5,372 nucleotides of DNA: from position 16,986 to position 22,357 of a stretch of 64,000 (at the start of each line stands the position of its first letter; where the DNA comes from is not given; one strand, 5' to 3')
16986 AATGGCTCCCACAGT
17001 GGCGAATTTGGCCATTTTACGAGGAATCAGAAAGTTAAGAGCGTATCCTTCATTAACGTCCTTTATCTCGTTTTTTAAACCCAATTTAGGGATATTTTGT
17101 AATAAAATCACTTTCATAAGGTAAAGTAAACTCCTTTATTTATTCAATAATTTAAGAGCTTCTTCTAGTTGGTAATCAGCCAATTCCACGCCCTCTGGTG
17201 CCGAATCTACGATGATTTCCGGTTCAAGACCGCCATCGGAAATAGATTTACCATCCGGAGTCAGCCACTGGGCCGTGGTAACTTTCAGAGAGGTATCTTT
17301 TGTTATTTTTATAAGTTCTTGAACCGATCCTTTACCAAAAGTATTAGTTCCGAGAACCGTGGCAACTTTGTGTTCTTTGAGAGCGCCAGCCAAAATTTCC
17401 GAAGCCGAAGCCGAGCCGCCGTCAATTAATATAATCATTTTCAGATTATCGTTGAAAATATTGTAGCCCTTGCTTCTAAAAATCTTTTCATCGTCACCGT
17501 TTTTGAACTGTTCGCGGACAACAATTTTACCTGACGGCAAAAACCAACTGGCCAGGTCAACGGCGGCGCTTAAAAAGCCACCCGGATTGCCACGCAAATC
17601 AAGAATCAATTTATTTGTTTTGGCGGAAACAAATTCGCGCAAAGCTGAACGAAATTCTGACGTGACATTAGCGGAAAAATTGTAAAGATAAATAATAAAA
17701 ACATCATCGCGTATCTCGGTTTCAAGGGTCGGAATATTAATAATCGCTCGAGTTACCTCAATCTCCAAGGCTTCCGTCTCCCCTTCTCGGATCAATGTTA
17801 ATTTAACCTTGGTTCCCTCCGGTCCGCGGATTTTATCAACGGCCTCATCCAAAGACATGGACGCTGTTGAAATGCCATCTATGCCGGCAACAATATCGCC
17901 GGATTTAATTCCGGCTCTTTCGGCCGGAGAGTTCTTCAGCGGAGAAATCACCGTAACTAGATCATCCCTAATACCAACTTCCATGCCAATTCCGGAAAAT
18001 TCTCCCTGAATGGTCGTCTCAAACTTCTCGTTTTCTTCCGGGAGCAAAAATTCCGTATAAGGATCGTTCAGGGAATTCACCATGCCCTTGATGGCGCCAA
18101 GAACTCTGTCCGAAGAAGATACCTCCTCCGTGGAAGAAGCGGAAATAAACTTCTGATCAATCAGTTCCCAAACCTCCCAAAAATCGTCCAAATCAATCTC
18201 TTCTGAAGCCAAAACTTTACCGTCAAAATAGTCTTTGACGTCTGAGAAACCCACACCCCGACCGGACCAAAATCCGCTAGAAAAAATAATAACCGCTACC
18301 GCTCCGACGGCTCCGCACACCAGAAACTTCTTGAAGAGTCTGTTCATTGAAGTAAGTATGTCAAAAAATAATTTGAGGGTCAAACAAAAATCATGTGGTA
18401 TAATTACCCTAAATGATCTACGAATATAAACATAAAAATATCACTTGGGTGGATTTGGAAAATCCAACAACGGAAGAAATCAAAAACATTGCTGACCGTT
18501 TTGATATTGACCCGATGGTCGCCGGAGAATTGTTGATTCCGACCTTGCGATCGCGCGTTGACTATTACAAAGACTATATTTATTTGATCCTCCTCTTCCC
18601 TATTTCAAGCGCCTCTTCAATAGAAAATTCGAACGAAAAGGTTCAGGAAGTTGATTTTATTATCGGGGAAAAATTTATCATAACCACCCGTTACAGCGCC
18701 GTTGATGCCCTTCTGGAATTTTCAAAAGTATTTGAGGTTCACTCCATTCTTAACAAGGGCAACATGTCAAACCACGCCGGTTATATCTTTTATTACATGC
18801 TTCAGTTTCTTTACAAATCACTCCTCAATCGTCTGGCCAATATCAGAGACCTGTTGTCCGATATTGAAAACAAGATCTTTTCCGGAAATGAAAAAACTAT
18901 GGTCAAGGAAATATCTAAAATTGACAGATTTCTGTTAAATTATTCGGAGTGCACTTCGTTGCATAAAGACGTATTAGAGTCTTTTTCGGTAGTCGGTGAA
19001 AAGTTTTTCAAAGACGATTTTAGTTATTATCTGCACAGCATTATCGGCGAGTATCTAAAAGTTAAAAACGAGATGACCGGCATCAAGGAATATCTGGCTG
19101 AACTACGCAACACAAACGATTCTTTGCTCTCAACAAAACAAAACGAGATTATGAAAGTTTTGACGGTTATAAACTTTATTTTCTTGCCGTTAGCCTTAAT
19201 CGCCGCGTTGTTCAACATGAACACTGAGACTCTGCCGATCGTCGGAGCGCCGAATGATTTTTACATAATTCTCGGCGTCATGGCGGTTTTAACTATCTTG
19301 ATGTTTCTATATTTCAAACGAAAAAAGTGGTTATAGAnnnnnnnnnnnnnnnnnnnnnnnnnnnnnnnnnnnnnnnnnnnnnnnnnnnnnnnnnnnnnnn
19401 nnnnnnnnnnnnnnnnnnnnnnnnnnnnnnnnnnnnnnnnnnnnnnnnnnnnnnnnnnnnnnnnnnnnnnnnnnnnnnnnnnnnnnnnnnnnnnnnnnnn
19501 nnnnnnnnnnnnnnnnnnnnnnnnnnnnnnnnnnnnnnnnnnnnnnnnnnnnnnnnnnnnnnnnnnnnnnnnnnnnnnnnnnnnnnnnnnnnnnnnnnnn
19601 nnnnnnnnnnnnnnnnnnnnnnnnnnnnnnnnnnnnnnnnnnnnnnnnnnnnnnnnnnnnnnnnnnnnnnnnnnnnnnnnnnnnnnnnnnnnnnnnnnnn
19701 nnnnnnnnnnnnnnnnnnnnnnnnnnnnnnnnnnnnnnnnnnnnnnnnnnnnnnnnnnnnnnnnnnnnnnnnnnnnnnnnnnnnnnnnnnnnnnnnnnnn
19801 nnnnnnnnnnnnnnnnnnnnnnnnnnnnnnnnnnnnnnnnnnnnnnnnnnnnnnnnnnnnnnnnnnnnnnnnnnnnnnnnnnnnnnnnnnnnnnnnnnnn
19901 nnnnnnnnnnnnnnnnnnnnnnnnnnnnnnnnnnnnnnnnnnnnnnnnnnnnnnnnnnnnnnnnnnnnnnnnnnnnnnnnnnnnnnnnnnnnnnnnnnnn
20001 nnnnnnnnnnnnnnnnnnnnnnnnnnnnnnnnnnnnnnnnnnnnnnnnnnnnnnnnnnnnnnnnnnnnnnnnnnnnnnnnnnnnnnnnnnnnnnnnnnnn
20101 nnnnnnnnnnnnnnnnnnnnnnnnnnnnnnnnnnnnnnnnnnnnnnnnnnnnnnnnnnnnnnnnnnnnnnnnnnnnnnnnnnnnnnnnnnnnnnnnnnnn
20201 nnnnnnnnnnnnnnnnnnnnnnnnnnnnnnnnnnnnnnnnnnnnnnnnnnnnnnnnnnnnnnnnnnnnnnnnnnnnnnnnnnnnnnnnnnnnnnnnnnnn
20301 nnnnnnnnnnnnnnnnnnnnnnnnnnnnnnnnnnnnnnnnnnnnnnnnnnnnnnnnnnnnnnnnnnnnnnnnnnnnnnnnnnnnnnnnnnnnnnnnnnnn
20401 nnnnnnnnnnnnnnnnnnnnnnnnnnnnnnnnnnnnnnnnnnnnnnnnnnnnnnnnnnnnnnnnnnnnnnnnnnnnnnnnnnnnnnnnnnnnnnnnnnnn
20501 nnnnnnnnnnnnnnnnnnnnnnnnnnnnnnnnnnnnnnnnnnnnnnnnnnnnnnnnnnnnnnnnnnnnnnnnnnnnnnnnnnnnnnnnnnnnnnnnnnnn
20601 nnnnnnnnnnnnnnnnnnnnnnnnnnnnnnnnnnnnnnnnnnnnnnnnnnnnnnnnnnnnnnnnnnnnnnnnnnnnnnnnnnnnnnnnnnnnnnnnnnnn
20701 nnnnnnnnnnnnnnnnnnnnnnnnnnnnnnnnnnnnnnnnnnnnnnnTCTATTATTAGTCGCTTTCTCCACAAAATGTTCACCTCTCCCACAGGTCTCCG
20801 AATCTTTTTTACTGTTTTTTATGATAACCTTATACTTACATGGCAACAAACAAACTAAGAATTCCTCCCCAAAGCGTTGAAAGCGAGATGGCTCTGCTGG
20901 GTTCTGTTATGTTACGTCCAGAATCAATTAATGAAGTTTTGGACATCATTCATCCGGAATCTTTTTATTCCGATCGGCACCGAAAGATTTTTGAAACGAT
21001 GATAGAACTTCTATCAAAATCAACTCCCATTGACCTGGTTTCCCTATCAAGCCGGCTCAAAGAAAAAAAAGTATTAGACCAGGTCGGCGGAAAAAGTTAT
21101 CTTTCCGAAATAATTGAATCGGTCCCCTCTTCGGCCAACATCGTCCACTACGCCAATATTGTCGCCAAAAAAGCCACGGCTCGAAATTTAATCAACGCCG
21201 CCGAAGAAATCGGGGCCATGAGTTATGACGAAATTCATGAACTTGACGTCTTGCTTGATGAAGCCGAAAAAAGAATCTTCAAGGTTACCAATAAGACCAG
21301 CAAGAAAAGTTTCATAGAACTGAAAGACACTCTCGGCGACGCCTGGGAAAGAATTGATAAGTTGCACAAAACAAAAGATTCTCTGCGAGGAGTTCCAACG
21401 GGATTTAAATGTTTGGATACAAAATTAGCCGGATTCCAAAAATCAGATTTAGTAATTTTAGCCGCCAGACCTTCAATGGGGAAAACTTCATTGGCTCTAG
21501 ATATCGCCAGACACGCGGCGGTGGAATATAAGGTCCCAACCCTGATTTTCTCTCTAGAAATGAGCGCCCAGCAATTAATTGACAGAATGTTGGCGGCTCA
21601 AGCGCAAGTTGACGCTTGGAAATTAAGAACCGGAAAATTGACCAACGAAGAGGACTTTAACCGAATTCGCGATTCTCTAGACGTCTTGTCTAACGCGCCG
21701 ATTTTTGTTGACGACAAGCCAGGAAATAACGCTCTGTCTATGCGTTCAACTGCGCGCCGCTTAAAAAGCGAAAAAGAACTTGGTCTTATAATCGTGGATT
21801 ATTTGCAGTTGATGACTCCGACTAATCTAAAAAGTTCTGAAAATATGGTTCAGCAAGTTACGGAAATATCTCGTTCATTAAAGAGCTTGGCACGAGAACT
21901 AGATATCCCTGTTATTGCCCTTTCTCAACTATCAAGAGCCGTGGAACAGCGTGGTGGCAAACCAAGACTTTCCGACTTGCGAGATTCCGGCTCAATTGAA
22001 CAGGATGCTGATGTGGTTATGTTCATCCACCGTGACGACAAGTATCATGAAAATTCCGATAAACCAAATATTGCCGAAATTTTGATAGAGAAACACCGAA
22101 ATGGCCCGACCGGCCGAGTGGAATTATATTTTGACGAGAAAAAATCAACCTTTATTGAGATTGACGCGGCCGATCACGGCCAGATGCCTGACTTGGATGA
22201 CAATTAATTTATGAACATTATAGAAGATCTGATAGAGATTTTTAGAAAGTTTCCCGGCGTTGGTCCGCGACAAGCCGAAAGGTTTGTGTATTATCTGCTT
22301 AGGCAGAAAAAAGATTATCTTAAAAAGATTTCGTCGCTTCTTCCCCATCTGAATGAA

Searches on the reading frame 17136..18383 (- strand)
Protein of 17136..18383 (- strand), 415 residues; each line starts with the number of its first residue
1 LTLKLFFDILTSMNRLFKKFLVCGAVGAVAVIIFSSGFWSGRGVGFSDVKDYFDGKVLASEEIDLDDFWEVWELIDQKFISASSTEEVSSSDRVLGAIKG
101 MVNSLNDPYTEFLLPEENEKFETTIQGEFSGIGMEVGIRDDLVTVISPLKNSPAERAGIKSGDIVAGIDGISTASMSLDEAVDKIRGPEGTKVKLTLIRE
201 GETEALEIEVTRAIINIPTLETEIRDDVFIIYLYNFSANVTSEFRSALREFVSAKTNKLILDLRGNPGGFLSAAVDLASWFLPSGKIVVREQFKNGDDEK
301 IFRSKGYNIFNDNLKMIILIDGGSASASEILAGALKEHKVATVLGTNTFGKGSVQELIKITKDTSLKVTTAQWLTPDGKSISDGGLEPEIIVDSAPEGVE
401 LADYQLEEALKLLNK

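Call 13: search_protein_families(library=pfam, proteins=[window:17136-18383:-], max_evalue=0.001)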
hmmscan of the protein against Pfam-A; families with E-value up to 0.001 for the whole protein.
window:17136-18383:- (415 aa): 5 families
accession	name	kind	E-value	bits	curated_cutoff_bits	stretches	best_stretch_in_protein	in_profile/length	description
PF03572.23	Peptidase_S41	-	1.9e-46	158.1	24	1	230-392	4-165/165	Peptidase family S41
PF17820.7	PDZ_6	-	3.2e-13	49.6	27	1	146-199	3-54/54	PDZ domain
PF00595.29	PDZ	-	2.2e-12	47.6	23.2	1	130-197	10-80/81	PDZ domain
PF13180.12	PDZ_2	-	7.8e-11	42.5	27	1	131-210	2-80/80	PDZ domain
PF22694.1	CtpB_N-like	-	5.6e-07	30.4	27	1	64-112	37-80/85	Activating protease CtpB N-terminal domain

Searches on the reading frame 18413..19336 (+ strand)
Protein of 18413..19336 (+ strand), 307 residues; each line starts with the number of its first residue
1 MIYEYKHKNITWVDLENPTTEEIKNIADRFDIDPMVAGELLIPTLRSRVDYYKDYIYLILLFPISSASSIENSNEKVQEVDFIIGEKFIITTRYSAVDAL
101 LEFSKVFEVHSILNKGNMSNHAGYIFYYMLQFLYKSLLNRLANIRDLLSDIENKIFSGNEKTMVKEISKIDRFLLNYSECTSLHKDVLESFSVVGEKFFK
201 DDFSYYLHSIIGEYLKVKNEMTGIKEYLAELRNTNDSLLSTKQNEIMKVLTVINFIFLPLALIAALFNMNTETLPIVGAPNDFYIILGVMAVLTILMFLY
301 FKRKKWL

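Call 79: search_protein_families(library=pfam, proteins=[window:18413-19336:+], max_evalue=0.001)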
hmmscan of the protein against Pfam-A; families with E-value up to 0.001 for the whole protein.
window:18413-19336:+ (307 aa): 1 family
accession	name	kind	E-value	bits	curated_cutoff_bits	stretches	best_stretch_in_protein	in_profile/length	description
PF01544.23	CorA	-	1.1e-51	176.3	27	1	8-303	2-292/292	CorA-like Mg2+ transporter protein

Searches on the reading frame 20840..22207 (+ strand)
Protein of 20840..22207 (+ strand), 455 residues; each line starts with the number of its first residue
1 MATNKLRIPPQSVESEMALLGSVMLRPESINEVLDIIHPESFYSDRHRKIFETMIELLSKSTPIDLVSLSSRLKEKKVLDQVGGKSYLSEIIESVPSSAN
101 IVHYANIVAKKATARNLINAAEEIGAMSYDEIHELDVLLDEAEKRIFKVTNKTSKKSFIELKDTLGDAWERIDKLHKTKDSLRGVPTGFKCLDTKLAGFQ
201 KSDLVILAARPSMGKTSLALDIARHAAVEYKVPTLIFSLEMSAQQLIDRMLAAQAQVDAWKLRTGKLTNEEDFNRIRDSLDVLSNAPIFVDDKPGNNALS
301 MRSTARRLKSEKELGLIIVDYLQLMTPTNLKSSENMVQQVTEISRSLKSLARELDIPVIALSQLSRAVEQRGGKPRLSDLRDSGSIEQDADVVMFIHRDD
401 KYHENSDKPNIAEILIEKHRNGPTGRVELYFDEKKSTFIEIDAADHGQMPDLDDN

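Call 13: search_protein_families(library=pfam, proteins=[window:20840-22207:+], max_evalue=0.001)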
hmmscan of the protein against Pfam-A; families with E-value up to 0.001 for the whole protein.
window:20840-22207:+ (455 aa): 4 families
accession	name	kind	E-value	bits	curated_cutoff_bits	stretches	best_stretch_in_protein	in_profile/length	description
PF03796.21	DnaB_C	-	2.4e-102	342.1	27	1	184-438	1-253/255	DnaB-like helicase C terminal domain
PF00772.26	DnaB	-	2.1e-35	121.3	23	1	9-109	2-102/103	DnaB-like helicase N terminal domain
PF13481.12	AAA_25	-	9.8e-13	48.6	27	1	197-364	27-190/195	AAA domain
PF06745.19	ATPase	-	1.1e-05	25.4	26.6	1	185-278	1-94/231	KaiC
